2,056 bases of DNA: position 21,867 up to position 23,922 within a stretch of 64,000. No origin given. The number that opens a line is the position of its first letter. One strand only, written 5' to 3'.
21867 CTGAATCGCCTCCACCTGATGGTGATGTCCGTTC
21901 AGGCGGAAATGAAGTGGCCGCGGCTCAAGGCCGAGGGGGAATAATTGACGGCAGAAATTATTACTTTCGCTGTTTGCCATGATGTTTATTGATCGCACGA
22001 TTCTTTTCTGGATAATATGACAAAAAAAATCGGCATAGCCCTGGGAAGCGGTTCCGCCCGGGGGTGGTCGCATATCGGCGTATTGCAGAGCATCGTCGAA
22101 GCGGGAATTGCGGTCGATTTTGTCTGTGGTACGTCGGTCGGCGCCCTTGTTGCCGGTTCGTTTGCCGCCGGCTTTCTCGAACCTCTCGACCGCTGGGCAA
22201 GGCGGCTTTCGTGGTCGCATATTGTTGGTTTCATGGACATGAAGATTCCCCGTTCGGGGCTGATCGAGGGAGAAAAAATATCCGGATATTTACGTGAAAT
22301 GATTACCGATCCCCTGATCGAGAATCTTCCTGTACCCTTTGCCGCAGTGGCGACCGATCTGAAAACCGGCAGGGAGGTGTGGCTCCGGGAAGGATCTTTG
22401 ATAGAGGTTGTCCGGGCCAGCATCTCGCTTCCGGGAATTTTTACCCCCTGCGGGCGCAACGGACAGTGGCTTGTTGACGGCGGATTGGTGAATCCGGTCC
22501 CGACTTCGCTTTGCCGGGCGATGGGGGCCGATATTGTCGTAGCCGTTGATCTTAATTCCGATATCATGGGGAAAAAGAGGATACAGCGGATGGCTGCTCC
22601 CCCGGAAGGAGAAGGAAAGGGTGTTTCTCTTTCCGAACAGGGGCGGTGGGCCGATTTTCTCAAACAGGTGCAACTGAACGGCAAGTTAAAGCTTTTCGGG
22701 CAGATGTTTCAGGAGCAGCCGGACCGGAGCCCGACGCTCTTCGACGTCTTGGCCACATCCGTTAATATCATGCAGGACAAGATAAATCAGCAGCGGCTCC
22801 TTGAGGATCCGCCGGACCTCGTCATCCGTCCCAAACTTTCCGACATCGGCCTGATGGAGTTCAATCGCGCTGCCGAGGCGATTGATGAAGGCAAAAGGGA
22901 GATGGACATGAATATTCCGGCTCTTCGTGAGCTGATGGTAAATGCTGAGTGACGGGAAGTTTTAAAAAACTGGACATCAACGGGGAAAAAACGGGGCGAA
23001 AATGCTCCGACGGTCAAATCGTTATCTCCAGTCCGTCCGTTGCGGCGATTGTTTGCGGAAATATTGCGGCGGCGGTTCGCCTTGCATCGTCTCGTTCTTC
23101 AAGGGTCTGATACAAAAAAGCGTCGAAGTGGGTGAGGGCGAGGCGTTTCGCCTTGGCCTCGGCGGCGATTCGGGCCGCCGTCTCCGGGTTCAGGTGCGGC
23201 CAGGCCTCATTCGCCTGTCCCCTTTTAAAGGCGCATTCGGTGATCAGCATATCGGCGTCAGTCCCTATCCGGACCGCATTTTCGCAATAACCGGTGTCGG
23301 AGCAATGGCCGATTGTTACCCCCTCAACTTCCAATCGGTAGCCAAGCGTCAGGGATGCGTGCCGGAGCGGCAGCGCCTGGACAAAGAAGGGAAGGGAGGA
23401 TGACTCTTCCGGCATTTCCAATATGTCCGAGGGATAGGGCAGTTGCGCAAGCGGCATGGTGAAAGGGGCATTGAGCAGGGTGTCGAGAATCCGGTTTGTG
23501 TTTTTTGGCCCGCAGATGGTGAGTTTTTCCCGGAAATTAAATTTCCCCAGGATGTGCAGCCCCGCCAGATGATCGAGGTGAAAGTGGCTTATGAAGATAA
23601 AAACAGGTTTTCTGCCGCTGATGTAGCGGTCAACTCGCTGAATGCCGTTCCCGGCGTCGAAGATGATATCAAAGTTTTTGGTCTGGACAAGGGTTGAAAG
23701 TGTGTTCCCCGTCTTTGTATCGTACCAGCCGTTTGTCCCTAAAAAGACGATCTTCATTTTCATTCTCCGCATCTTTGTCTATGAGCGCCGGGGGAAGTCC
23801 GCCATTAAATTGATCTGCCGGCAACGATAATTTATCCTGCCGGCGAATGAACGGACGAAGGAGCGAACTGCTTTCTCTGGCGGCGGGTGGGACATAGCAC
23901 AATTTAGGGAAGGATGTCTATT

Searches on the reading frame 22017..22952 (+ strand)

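Call 8: search_protein_families(library=pfam, proteins=[window:22017-22952:+], max_evalue=0.001)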
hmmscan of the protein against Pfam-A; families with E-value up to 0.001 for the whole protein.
window:22017-22952:+ (311 aa): 1 family
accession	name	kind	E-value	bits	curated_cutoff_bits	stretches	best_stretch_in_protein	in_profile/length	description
PF01734.28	Patatin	-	1.1e-26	94.6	27.7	1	8-164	2-188/191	Patatin-like phospholipase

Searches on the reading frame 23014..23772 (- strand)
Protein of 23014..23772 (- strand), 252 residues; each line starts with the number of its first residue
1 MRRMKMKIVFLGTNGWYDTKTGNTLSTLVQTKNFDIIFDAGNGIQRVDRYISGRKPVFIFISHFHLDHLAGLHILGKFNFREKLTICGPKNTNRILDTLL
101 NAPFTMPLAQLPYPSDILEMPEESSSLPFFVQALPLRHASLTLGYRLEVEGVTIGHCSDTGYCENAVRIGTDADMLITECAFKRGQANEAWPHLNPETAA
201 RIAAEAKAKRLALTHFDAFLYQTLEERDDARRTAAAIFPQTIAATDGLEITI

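Call 8: search_protein_families(library=pfam, proteins=[window:23014-23772:-], max_evalue=0.001)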
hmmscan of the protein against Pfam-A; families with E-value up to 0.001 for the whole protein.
window:23014-23772:- (252 aa): 2 families
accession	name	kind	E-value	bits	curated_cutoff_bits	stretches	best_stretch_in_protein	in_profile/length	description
PF12706.13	Lactamase_B_2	-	2.4e-20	73.5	27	1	36-216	3-200/200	Beta-lactamase superfamily domain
PF00753.33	Lactamase_B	-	2.2e-07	31.5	22.7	1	22-75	4-63/196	Metallo-beta-lactamase superfamily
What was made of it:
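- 23014..23772 (-): Small MBL-fold protein (252 aa) divergent from module 1; a possible extra target (speculative). Pfam PF12706 (call 8).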

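Call 55: search_protein_families(library=ncbifam, proteins=[window:23014-23772:-], max_evalue=0.001)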
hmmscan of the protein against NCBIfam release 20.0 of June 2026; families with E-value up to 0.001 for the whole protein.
window:23014-23772:- (252 aa): 12 families
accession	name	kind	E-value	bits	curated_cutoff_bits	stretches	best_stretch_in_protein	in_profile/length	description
NF000801.0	PRK00055.1-3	equivalog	3e-36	125.1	252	2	6-149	2-154/307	ribonuclease Z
TIGR02651.1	RNase_Z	equivalog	3e-36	125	292.95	2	7-149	1-149/302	ribonuclease Z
NF000805.0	PRK00055.2-3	equivalog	3.4e-19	69.2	416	2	152-235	201-286/307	ribonuclease Z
NF000800.0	PRK00055.1-1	equivalog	4e-17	62.2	398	2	6-148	1-151/305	ribonuclease Z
NF000804.0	PRK00055.2-1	equivalog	3.9e-16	59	402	2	151-246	200-293/306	ribonuclease Z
NF041851.1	cyc_nuc_deg_phdiest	equivalog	4.8e-16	58.9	400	1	6-219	1-224/253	cyclic nucleotide-degrading phosphodiesterase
NF041257.1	GntH_guanitoxin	equivalog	4e-14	52.3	333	2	5-90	12-107/374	guanitoxin biosynthesis MBL fold metallo-hydrolase GntH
TIGR03307.1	PhnP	equivalog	5.3e-12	45.6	272.25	1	24-225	37-230/249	phosphonate metabolism protein PhnP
NF002558.0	PRK02126.1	subfamily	6.9e-11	41.7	315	2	58-100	50-94/345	ribonuclease Z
TIGR02649.1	true_RNase_BN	exception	3.7e-09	36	563.7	1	8-146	2-148/304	ribonuclease BN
NF000806.0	PRK00055.2-4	equivalog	3.8e-05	23.1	363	0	7-102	3-107/280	ribonuclease Z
NF038231.1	MBL_Geo_Pelo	equivalog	8.7e-05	22.2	360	1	25-218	35-225/250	GPMC system MBL fold metallohydrolase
